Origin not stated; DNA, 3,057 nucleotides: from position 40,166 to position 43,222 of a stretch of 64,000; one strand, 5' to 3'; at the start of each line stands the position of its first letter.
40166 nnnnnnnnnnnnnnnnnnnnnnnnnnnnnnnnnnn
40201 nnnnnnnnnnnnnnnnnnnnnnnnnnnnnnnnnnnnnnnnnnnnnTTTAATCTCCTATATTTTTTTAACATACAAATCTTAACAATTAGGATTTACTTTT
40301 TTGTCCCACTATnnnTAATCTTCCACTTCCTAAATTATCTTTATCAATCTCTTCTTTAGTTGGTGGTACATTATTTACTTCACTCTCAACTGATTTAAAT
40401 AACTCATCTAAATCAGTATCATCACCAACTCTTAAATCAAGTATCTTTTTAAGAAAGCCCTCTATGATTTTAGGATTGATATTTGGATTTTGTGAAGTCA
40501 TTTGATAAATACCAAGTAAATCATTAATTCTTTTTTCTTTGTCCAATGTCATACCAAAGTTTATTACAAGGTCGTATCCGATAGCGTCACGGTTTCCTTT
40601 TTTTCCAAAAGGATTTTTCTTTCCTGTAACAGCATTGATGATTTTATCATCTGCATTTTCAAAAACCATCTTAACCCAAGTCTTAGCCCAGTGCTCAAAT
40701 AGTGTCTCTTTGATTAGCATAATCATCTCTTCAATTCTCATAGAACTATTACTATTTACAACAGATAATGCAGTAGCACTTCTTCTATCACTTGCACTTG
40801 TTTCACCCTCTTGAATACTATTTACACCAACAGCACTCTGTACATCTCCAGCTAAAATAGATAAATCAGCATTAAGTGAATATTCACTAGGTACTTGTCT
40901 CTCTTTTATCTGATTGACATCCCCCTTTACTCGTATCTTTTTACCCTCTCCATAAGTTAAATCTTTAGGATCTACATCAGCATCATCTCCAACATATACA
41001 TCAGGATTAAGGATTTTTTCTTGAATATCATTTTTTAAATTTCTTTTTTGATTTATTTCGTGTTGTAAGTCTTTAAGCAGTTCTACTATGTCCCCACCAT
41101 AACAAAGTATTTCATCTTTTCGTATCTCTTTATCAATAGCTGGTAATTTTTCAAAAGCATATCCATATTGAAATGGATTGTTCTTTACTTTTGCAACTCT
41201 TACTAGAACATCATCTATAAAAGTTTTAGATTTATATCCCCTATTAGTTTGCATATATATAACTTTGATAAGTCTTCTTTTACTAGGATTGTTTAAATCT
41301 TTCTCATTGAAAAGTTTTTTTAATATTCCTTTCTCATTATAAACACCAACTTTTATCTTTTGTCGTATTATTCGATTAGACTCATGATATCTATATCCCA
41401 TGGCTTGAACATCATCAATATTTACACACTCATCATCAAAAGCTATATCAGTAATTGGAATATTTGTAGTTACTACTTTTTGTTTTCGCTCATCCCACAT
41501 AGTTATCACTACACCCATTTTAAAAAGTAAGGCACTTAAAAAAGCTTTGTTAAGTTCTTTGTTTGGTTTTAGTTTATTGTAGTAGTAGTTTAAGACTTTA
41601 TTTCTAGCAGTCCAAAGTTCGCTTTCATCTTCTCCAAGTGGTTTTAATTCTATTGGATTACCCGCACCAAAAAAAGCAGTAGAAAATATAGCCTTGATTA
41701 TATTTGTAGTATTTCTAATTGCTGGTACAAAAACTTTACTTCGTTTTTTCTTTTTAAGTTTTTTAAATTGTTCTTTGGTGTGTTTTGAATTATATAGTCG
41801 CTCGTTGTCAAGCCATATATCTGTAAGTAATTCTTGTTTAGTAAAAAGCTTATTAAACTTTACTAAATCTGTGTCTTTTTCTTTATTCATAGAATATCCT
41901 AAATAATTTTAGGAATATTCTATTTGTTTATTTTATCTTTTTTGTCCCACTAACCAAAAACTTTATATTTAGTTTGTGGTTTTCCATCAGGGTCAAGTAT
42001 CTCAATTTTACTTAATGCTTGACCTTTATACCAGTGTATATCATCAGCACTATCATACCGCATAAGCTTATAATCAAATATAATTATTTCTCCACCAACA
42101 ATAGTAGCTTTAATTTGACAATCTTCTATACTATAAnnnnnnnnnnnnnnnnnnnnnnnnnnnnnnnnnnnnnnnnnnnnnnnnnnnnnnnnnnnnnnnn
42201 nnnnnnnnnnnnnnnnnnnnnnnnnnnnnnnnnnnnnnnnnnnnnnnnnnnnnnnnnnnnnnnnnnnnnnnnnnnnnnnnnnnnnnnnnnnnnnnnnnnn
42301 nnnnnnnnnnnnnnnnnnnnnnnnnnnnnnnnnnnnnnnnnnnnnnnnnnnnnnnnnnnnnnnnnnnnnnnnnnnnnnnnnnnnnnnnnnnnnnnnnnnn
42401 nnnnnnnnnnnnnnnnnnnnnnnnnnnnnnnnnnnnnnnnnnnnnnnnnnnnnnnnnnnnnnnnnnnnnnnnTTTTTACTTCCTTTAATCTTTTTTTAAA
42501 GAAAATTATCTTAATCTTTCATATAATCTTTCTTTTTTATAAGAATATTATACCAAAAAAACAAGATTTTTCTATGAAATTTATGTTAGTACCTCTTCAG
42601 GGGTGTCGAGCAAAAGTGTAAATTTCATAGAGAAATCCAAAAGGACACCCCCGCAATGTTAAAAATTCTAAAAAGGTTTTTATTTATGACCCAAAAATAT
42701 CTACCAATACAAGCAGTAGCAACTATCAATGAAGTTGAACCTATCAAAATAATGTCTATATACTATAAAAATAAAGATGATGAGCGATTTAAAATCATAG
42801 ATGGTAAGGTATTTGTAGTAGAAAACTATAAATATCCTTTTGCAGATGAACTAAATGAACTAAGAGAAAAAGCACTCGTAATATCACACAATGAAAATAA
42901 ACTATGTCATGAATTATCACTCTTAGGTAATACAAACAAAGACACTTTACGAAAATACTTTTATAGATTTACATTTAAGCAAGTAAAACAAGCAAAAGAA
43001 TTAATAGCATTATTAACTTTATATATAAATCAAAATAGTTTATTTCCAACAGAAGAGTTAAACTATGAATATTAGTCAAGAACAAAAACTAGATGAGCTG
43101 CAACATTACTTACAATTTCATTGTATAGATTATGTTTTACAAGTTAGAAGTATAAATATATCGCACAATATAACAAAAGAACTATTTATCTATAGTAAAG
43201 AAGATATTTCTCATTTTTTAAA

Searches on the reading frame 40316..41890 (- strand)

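Call 13: search_protein_families(library=phrogs, proteins=[window:40316-41890:-], max_evalue=0.001)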
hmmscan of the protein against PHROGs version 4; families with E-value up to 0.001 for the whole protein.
window:40316-41890:- (525 aa): 2 families
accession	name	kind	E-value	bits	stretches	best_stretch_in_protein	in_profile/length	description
phrog_332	-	connector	3.4e-36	125.7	1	13-477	19-483/560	head-tail adaptor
phrog_1216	-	head and packaging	1.8e-17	64.1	2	295-491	387-588/714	portal protein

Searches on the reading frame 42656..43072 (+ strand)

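Call 45: search_protein_families(library=pfam, proteins=[window:42656-43072:+], max_evalue=0.1)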
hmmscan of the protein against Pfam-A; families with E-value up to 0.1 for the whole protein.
window:42656-43072:+ (139 aa): 1 family
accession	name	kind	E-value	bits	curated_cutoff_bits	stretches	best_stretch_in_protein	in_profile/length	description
PF20094.4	GWxTD_dom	-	0.036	14.3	26.9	1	49-118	13-78/172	GWxTD domain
